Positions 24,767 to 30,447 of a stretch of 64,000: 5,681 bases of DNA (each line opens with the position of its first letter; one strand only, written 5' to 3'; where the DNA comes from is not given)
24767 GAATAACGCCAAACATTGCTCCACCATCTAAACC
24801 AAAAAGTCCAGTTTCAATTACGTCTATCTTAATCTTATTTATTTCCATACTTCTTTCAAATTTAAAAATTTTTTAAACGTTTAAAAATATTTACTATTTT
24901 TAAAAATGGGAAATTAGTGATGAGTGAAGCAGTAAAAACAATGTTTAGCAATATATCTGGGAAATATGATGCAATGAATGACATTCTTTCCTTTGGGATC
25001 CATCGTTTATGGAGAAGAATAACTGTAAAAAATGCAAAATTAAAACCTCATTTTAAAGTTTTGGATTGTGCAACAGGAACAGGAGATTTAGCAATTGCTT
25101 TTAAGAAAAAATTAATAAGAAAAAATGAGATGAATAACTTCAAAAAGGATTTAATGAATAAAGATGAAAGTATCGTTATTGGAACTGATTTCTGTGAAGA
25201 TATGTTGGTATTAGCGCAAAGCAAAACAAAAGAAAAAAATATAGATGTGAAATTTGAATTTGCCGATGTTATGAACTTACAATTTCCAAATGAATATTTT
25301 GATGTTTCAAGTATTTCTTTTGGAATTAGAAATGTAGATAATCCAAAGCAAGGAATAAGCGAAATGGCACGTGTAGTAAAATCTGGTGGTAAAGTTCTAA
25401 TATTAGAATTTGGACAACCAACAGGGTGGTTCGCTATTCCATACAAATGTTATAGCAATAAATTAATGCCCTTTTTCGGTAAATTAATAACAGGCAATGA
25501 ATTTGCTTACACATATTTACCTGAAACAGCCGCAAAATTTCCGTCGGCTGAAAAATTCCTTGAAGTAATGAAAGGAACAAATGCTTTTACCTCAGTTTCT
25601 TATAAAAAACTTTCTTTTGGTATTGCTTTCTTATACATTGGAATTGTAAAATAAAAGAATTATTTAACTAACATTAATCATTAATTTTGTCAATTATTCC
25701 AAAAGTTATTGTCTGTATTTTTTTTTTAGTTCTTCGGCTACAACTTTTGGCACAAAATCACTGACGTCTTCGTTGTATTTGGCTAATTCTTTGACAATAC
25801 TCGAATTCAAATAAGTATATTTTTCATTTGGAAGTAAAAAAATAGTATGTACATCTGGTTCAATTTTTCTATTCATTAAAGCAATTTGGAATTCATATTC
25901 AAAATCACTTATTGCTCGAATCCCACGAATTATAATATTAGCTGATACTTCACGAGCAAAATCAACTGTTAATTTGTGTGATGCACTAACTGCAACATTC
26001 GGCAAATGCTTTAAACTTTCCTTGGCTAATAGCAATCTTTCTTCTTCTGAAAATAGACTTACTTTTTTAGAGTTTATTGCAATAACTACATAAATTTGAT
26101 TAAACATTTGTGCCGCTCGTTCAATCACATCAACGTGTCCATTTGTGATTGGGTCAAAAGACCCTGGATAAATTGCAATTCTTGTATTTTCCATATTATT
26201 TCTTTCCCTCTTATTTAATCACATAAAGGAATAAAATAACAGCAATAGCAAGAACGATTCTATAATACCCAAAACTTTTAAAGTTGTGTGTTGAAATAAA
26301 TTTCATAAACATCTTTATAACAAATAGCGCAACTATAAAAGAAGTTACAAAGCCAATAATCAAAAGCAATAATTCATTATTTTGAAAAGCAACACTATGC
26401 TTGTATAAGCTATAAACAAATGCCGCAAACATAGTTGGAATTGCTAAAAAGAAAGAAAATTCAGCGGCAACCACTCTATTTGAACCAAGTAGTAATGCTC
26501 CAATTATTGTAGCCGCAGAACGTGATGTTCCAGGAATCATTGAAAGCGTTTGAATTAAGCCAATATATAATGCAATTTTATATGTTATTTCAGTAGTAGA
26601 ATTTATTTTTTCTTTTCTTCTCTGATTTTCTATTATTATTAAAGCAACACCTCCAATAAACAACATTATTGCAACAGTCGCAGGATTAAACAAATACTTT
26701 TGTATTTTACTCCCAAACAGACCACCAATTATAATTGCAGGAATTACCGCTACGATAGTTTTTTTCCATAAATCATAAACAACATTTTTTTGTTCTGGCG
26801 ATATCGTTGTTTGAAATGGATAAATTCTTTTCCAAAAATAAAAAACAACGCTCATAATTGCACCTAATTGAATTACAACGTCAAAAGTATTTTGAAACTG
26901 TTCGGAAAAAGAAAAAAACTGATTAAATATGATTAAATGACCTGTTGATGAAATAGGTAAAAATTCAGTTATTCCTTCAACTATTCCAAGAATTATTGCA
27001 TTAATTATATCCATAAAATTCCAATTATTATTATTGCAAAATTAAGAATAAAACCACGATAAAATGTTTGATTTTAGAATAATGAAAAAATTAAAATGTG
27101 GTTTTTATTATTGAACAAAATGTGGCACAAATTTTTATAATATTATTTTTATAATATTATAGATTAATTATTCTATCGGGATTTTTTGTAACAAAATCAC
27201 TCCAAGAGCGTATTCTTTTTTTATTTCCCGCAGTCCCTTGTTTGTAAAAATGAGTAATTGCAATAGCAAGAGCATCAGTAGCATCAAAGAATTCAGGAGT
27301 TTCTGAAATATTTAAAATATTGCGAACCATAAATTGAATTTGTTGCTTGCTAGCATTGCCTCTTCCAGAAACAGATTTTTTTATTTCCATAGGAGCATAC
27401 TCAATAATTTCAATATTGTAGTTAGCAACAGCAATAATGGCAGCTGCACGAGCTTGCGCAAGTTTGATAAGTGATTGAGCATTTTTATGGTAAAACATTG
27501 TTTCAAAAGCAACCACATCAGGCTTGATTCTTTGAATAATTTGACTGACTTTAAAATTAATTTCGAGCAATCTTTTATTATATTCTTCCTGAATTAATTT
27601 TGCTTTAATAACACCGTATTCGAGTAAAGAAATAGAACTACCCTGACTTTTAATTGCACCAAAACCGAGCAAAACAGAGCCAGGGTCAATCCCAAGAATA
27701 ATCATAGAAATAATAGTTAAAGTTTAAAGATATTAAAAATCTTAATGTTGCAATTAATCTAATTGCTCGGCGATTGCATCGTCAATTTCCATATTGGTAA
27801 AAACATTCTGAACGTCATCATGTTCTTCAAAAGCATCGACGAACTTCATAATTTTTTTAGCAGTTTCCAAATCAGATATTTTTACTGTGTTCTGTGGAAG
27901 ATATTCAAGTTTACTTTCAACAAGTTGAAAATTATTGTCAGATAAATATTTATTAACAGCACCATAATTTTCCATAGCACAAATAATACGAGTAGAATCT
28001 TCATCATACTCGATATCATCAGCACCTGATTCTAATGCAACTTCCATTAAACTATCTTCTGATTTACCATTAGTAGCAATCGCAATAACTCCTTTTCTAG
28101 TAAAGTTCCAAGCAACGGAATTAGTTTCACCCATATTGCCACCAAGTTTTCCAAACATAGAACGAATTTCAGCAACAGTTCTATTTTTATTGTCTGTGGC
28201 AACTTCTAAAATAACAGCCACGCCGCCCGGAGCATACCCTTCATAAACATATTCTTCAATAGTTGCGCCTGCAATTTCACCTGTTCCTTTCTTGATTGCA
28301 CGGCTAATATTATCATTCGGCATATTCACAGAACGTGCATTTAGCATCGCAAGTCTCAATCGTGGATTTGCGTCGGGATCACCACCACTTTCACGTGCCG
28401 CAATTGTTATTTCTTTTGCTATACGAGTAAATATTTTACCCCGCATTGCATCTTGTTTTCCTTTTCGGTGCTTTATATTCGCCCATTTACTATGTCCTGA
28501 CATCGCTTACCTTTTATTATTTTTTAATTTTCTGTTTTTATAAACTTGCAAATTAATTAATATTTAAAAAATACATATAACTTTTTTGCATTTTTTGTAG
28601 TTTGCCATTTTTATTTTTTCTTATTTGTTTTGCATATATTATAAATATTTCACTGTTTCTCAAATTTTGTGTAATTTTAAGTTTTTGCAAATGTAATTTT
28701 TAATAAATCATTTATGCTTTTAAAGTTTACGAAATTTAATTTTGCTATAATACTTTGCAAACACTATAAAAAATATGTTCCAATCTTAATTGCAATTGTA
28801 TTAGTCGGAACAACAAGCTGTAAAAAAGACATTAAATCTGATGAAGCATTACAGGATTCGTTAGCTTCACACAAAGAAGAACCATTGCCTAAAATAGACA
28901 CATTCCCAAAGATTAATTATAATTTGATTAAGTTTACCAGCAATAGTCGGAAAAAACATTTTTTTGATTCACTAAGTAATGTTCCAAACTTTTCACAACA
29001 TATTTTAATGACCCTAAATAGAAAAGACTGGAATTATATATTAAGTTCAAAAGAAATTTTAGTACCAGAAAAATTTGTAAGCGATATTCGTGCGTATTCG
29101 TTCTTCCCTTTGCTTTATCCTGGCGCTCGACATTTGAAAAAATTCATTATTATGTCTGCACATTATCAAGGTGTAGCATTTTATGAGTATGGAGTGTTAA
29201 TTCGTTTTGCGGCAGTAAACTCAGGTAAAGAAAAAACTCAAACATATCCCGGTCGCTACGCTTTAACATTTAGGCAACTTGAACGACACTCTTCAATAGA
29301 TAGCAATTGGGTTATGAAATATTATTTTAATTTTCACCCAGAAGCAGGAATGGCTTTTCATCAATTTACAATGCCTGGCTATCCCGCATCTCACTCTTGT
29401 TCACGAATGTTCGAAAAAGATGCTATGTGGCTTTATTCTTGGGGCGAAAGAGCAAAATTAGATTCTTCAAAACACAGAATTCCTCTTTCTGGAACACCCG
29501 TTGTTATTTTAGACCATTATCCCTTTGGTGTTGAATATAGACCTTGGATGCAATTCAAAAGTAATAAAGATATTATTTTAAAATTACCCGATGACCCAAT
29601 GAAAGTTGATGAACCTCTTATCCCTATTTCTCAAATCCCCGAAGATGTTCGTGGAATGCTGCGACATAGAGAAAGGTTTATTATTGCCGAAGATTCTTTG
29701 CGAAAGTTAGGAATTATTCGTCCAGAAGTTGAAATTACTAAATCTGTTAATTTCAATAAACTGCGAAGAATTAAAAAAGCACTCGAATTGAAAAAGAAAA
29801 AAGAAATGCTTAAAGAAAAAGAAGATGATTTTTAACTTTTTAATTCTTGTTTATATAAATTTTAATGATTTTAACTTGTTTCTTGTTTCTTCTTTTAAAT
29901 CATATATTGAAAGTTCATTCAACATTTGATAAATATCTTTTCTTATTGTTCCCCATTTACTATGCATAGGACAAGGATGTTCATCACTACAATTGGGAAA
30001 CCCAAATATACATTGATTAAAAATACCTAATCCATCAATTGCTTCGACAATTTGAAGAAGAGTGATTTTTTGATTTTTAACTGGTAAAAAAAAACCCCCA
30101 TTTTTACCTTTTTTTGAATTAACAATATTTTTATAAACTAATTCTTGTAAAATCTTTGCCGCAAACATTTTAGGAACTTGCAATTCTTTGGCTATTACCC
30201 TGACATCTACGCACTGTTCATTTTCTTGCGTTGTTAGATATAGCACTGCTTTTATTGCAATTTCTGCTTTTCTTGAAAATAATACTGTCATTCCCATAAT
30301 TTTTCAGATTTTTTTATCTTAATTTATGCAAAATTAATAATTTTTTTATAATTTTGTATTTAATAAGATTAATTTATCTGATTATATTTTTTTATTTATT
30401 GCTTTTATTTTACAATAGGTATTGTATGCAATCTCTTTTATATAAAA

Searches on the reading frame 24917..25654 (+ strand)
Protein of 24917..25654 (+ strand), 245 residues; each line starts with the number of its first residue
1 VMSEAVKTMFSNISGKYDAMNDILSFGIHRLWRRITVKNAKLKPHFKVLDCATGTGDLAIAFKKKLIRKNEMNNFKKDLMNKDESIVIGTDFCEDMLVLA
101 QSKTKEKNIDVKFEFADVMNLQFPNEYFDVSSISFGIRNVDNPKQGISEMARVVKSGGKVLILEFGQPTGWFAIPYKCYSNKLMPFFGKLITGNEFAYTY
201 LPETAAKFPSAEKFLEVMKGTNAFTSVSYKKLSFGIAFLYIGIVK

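Call 103: search_protein_families(library=pfam, proteins=[window:24917-25654:+], max_evalue=0.0001)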
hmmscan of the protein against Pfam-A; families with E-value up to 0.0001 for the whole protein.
window:24917-25654:+ (245 aa): 6 families
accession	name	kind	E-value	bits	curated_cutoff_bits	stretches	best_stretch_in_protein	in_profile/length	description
PF01209.24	Ubie_methyltran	-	3e-58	197.4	20.1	1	3-243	6-232/233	ubiE/COQ5 methyltransferase family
PF13649.12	Methyltransf_25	-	7.3e-15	55.9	27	1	48-158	1-97/97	Methyltransferase domain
PF08241.18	Methyltransf_11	-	7.7e-14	52.5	21.2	1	85-162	19-95/95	Methyltransferase domain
PF13847.12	Methyltransf_31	-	4.3e-12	46.4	27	1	43-166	2-113/145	Methyltransferase domain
PF13489.12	Methyltransf_23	-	2.1e-06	28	27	1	30-169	7-123/164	Methyltransferase domain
PF08242.18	Methyltransf_12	-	4e-05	24.7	30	1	49-159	1-97/98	Methyltransferase domain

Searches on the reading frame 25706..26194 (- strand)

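Call 103: search_protein_families(library=pfam, proteins=[window:25706-26194:-], max_evalue=0.0001)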
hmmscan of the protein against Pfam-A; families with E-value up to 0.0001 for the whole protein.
window:25706-26194:- (162 aa): 2 families
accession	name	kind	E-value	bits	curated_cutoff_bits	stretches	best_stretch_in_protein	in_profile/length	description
PF01467.32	CTP_transf_like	-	1.8e-24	86.9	21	1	8-136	1-132/133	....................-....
PF08218.17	Citrate_ly_lig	-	6.6e-08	32.9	20.9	1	14-113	9-104/182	Citrate lyase ligase C-terminal domain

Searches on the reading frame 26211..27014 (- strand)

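Call 103: search_protein_families(library=pfam, proteins=[window:26211-27014:-], max_evalue=0.0001)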
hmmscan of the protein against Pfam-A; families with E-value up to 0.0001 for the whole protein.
window:26211-27014:- (267 aa): 1 family
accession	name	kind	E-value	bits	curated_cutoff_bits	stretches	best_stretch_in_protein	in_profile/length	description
PF02673.24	BacA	-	3.7e-84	282.9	33.4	1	6-257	1-256/257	Bacitracin resistance protein BacA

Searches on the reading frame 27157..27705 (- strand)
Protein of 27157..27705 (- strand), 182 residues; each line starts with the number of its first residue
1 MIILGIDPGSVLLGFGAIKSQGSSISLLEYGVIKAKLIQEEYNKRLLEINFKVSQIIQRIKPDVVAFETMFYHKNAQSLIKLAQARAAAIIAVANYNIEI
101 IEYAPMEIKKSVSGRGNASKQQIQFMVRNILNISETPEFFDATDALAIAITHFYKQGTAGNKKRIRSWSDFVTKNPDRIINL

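Call 9: search_protein_families(library=pfam, proteins=[window:27157-27705:-], max_evalue=0.001)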
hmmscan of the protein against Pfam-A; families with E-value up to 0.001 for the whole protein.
window:27157-27705:- (182 aa): 1 family
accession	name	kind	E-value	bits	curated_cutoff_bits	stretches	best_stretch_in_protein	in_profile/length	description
PF02075.23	RuvC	-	1.4e-46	158.5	22.2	1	3-152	1-148/148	Crossover junction endodeoxyribonuclease RuvC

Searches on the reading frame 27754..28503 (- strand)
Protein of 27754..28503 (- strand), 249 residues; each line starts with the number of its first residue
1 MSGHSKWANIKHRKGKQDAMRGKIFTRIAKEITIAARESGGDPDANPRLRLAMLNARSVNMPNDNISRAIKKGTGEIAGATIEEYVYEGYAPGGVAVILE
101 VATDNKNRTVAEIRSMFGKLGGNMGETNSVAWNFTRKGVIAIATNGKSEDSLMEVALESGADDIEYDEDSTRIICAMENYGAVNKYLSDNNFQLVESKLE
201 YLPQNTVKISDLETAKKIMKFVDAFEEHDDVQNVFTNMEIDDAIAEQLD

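Call 9: search_protein_families(library=pfam, proteins=[window:27754-28503:-], max_evalue=0.001)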
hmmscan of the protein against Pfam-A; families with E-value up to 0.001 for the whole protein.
window:27754-28503:- (249 aa): 2 families
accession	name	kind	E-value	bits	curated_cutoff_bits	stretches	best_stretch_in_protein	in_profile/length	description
PF01709.26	Transcrip_reg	-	1.1e-57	194.7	27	1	83-238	2-160/160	TACO1/YebC second and third domain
PF20772.2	TACO1_YebC_N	-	1.2e-34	119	36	1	5-76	1-73/73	TACO1/YebC protein N-terminal domain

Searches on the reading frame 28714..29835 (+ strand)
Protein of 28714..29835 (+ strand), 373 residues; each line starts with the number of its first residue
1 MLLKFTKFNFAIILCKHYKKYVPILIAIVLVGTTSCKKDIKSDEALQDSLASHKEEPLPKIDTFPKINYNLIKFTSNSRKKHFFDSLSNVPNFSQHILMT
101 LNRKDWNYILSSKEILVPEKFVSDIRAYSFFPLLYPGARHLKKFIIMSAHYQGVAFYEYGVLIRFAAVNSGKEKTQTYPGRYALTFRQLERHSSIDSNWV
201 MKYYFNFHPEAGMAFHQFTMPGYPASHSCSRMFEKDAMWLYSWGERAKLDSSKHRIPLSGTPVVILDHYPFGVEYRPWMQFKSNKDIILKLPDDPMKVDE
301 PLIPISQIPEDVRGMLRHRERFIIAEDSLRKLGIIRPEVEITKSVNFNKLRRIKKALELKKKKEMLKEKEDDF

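Call 8: search_protein_families(library=pfam, proteins=[window:28714-29835:+], max_evalue=0.001)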
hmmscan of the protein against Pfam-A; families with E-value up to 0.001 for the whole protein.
window:28714-29835:+ (373 aa): 1 family
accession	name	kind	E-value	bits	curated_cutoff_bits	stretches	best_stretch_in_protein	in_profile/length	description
PF03734.19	YkuD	-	3e-09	38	23.4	1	150-265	9-146/146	L,D-transpeptidase catalytic domain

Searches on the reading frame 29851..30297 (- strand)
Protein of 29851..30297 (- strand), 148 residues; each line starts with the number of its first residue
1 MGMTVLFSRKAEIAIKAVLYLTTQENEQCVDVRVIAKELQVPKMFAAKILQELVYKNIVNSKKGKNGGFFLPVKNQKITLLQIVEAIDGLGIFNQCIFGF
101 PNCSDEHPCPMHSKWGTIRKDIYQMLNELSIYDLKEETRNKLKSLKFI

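Call 103: search_protein_families(library=pfam, proteins=[window:29851-30297:-], max_evalue=0.0001)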
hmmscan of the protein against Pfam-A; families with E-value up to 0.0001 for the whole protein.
window:29851-30297:- (148 aa): 1 family
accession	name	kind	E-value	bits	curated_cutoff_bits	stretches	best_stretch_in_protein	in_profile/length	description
PF02082.26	Rrf2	-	8.2e-29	100.9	30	1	8-136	2-131/132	Iron-dependent Transcriptional regulator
